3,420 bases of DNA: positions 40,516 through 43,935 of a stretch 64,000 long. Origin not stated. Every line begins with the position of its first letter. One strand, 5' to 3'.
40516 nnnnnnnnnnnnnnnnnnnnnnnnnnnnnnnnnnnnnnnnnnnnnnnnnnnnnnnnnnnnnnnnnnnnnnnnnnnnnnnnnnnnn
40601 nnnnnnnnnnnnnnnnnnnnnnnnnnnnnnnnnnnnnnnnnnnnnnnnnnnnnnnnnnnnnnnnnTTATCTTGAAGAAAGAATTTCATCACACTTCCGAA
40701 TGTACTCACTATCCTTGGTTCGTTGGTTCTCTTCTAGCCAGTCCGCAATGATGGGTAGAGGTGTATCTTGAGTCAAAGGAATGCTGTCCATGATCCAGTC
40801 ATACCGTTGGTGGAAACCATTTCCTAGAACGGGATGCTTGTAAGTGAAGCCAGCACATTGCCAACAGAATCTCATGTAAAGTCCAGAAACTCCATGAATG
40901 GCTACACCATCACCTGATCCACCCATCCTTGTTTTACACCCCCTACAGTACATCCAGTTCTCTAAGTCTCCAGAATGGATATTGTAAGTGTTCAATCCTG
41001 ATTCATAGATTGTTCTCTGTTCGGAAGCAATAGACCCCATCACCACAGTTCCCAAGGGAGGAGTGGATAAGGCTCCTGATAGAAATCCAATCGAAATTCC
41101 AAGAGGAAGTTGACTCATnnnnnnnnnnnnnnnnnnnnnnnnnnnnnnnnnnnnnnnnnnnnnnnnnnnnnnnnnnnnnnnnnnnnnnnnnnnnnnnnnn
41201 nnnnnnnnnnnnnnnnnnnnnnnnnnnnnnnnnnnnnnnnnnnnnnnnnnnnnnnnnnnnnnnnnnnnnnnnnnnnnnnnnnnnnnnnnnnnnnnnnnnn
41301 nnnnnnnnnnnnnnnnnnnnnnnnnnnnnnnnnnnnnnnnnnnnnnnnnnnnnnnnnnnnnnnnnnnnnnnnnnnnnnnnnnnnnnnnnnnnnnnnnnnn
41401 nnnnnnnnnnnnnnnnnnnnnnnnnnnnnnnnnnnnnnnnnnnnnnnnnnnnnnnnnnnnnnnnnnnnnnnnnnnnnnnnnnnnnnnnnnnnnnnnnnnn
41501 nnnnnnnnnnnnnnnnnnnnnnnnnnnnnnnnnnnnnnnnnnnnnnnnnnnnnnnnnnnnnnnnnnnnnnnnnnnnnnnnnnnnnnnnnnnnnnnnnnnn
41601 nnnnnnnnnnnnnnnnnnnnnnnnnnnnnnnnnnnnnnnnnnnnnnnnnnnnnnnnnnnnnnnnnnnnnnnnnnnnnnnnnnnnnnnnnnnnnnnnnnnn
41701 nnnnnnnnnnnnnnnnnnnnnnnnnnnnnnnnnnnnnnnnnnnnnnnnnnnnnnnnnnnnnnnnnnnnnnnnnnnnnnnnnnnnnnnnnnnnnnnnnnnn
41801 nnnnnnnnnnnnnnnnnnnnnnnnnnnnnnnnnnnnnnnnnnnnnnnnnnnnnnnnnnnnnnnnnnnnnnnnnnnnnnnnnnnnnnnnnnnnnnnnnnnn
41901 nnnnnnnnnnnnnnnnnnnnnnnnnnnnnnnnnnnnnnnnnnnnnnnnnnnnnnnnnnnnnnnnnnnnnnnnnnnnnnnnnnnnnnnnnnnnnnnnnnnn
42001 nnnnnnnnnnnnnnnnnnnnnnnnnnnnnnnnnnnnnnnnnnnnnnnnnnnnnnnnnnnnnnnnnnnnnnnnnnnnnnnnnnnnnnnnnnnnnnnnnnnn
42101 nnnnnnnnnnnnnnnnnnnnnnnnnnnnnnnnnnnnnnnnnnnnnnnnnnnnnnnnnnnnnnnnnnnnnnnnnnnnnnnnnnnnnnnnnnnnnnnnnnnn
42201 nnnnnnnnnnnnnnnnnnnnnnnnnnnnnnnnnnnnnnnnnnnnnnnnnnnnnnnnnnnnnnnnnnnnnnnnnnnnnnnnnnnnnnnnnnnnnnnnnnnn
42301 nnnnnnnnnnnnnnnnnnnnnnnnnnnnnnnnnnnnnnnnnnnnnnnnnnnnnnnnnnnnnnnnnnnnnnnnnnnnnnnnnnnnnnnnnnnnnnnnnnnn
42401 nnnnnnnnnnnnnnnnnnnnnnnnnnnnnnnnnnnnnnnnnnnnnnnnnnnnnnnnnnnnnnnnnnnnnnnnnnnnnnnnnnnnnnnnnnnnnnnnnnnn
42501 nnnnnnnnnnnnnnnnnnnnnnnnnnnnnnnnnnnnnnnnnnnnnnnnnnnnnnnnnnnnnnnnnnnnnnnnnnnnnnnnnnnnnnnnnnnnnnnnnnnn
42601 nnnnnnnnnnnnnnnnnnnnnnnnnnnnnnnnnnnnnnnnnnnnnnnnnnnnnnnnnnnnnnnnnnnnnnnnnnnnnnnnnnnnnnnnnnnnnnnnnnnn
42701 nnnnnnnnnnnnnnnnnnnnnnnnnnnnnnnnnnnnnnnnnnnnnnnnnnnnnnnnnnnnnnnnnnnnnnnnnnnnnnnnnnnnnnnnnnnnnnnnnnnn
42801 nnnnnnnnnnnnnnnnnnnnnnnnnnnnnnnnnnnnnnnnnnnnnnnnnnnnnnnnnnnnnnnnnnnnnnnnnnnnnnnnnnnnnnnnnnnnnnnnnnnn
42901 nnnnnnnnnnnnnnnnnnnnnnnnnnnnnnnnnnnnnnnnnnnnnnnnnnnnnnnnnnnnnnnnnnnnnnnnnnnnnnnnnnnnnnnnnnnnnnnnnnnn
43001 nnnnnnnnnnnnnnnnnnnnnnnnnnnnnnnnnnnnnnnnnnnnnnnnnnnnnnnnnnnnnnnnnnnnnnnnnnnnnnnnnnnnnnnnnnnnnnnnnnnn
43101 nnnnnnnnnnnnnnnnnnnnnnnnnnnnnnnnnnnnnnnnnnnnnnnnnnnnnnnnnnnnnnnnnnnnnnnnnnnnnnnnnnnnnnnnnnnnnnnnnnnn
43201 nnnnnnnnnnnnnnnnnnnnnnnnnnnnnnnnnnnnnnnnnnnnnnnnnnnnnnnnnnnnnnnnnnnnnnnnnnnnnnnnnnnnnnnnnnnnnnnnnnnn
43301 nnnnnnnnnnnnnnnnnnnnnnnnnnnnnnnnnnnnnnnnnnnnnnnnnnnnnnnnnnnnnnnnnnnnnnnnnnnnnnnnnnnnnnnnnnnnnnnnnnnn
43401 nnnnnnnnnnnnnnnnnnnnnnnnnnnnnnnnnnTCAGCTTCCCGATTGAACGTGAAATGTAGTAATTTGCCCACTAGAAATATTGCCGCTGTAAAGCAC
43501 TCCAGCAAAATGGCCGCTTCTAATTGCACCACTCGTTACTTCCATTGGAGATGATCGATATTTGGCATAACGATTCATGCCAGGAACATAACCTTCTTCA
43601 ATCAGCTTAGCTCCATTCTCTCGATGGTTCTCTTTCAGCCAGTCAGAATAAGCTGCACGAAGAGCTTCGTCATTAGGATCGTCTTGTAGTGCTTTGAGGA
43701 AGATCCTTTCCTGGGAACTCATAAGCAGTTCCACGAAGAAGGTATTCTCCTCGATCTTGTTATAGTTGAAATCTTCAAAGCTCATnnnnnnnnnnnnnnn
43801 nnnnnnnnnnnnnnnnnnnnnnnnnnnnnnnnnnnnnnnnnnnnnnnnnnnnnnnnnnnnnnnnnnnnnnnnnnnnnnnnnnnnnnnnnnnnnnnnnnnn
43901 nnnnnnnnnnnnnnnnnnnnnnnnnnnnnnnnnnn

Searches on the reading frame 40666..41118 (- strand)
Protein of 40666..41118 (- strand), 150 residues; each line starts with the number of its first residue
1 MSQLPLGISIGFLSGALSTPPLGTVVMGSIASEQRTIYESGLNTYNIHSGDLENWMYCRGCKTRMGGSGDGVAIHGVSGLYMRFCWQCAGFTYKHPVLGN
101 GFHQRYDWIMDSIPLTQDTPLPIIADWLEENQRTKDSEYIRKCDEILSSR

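Call 90: search_protein_families(library=pfam, proteins=[window:40666-41118:-], max_evalue=0.5)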
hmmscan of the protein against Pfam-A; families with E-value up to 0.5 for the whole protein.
window:40666-41118:- (150 aa): 1 family
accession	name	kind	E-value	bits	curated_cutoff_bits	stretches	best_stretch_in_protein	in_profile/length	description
PF24463.1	DUF7577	-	0.46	10.6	28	0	83-90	17-24/27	Domain of unknown function (DUF7577)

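Call 91: search_protein_families(library=ncbifam, proteins=[window:40666-41118:-], max_evalue=1)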
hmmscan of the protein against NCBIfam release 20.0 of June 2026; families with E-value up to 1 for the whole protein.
window:40666-41118:- (150 aa): 1 family
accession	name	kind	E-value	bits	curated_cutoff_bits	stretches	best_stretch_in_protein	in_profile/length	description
TIGR02996.1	rpt_mate_G_obs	domain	0.0073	16.1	29.05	1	123-141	21-39/45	TIGR02996 domain-containing protein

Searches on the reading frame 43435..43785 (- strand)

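Call 90: search_protein_families(library=pfam, proteins=[window:43435-43785:-], max_evalue=0.5)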
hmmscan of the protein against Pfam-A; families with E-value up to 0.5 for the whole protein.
window:43435-43785:- (116 aa): 3 families
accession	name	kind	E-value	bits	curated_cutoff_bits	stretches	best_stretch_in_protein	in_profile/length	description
PF16220.10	DUF4880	-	0.044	14.1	25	1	33-55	10-32/43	Domain of unknown function (DUF4880)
PF22899.2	SMCHD1_S5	-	0.087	13.1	27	1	15-55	126-167/168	SMCHD1, ribosomal S5 domain 2-like domain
PF08820.15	DUF1803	-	0.12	12.8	32.2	1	6-36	3-35/91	Domain of unknown function (DUF1803)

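Call 91: search_protein_families(library=ncbifam, proteins=[window:43435-43785:-], max_evalue=1)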
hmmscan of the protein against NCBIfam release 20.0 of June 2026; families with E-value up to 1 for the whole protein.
window:43435-43785:- (116 aa): 1 family
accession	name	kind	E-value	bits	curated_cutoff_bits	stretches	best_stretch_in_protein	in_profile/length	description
TIGR02996.1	rpt_mate_G_obs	domain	4.3e-08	32.8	29.05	1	26-62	2-38/45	TIGR02996 domain-containing protein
